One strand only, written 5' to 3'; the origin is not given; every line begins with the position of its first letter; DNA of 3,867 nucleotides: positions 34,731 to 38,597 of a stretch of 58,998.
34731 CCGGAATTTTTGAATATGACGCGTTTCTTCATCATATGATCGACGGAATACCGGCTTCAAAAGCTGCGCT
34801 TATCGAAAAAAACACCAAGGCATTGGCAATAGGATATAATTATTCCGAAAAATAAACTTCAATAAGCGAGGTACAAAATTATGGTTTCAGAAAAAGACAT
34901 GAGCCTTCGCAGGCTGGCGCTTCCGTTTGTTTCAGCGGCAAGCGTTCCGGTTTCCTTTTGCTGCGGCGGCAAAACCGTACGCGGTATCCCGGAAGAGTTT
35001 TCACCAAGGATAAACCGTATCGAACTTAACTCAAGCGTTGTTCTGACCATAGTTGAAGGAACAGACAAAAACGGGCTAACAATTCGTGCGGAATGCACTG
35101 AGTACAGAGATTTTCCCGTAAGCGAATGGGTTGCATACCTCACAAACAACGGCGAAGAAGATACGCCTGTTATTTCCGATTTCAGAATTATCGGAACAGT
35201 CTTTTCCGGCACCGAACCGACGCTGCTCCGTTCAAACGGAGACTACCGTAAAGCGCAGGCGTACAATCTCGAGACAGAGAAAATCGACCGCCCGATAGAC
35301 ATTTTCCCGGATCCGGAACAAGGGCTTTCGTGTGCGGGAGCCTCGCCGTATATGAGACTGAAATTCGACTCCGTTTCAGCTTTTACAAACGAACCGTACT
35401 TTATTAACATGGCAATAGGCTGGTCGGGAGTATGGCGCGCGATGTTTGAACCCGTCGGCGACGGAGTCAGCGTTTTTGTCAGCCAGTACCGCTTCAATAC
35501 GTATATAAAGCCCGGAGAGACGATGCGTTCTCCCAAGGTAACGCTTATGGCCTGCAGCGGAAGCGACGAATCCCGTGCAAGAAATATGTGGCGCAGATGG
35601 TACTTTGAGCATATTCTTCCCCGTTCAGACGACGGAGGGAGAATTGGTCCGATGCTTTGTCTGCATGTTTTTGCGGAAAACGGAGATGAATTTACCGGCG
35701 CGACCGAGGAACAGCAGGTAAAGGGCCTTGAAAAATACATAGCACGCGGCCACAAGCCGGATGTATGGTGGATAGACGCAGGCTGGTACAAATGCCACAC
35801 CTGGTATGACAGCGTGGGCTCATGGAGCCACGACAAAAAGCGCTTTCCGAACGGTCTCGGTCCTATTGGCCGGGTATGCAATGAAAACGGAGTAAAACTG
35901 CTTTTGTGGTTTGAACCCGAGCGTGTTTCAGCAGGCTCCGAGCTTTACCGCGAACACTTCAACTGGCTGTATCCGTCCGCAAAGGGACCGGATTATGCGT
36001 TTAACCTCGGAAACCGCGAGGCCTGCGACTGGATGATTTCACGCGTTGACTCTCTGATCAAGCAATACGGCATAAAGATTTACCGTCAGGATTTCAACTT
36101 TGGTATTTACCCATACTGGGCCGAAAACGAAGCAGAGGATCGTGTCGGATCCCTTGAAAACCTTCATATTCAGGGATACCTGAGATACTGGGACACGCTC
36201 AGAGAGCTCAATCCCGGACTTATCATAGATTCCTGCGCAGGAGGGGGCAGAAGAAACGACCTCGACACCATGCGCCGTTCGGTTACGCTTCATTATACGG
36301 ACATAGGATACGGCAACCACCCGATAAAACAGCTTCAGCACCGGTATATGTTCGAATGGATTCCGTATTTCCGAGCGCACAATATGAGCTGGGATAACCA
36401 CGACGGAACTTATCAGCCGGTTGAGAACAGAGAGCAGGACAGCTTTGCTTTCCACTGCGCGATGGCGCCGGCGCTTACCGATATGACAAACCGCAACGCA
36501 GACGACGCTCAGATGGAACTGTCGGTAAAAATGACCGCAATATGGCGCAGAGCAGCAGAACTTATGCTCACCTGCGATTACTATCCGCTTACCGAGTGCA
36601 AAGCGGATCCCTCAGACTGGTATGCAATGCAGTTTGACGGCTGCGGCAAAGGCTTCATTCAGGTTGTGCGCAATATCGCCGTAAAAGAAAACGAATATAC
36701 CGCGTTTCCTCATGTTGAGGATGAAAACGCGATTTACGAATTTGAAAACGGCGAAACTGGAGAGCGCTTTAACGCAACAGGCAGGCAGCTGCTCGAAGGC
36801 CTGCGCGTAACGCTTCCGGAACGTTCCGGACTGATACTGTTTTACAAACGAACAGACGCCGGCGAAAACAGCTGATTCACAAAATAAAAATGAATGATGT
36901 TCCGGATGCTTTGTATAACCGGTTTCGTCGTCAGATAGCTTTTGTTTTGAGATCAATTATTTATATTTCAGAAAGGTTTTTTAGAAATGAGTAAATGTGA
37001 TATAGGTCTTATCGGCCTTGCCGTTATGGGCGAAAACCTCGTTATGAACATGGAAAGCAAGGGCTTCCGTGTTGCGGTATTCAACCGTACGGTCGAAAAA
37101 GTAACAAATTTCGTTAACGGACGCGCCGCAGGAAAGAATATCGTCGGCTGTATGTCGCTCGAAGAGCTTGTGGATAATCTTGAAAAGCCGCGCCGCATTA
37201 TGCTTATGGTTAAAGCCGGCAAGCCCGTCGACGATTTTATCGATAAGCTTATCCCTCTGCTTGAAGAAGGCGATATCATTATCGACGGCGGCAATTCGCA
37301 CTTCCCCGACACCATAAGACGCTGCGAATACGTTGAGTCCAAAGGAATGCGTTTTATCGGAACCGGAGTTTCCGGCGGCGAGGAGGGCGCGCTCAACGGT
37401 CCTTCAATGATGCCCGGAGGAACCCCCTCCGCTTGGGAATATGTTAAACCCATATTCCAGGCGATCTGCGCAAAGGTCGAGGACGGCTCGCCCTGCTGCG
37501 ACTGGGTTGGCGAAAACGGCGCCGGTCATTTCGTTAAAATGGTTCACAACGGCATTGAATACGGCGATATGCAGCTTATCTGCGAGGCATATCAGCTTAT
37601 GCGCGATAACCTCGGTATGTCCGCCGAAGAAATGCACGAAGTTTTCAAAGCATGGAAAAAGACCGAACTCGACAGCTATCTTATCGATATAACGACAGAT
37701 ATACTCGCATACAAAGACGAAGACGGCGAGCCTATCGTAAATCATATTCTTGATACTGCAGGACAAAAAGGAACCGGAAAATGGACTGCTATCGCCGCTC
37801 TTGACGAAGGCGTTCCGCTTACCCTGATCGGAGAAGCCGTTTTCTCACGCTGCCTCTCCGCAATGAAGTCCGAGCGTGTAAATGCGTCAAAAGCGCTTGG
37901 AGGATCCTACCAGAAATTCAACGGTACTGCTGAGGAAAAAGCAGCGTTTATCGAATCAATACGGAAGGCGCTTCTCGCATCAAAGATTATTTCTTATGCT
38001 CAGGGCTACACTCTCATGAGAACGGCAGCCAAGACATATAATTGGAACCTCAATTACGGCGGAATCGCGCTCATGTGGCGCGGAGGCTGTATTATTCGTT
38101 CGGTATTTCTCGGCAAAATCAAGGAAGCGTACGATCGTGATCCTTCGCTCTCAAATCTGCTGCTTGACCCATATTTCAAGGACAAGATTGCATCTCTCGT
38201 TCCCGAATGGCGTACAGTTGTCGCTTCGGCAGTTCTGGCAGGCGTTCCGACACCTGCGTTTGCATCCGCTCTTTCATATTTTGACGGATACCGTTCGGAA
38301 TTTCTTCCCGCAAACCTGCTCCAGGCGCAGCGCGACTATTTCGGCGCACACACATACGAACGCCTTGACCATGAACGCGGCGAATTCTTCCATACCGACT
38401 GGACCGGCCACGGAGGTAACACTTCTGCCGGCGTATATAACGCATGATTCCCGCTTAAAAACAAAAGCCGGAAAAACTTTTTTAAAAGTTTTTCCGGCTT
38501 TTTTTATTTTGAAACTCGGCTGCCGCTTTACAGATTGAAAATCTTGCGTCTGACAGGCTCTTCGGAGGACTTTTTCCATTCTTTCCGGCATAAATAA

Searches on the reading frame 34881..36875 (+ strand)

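Call 23: search_protein_families(library=pfam, proteins=[window:34881-36875:+], max_evalue=0.001)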
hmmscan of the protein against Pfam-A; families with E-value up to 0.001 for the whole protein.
window:34881-36875:+ (664 aa): 1 family
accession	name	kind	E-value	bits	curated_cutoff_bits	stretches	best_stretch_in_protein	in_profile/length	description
PF02065.24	Melibiase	-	1.9e-21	76.9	27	1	295-465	74-251/347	Melibiase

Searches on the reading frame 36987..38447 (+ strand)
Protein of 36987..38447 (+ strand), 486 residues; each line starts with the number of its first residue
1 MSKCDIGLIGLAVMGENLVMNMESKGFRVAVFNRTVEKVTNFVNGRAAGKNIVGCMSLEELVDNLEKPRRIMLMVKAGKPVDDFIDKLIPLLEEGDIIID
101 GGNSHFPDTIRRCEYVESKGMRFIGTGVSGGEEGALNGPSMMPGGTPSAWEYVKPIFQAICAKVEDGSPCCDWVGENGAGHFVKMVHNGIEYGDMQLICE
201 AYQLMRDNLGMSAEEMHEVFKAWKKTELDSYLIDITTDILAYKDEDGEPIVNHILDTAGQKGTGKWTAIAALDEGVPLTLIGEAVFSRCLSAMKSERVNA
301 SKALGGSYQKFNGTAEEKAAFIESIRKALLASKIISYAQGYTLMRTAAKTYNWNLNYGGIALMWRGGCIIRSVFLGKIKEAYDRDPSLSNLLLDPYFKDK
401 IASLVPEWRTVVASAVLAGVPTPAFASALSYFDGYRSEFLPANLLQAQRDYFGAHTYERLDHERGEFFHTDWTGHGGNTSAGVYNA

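Call 23: search_protein_families(library=pfam, proteins=[window:36987-38447:+], max_evalue=0.001)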
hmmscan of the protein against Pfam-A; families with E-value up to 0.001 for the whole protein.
window:36987-38447:+ (486 aa): 3 families
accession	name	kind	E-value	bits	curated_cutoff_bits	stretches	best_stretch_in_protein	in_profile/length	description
PF00393.24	6PGD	-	2.4e-132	441.1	27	1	180-472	1-290/290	6-phosphogluconate dehydrogenase, C-terminal domain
PF03446.21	NAD_binding_2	-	3.8e-49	167.2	21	1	5-164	1-156/161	NAD binding domain of 6-phosphogluconate dehydrogenase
PF01488.26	Shikimate_DH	-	0.00041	20.9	24.3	1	2-66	11-74/138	Shikimate / quinate 5-dehydrogenase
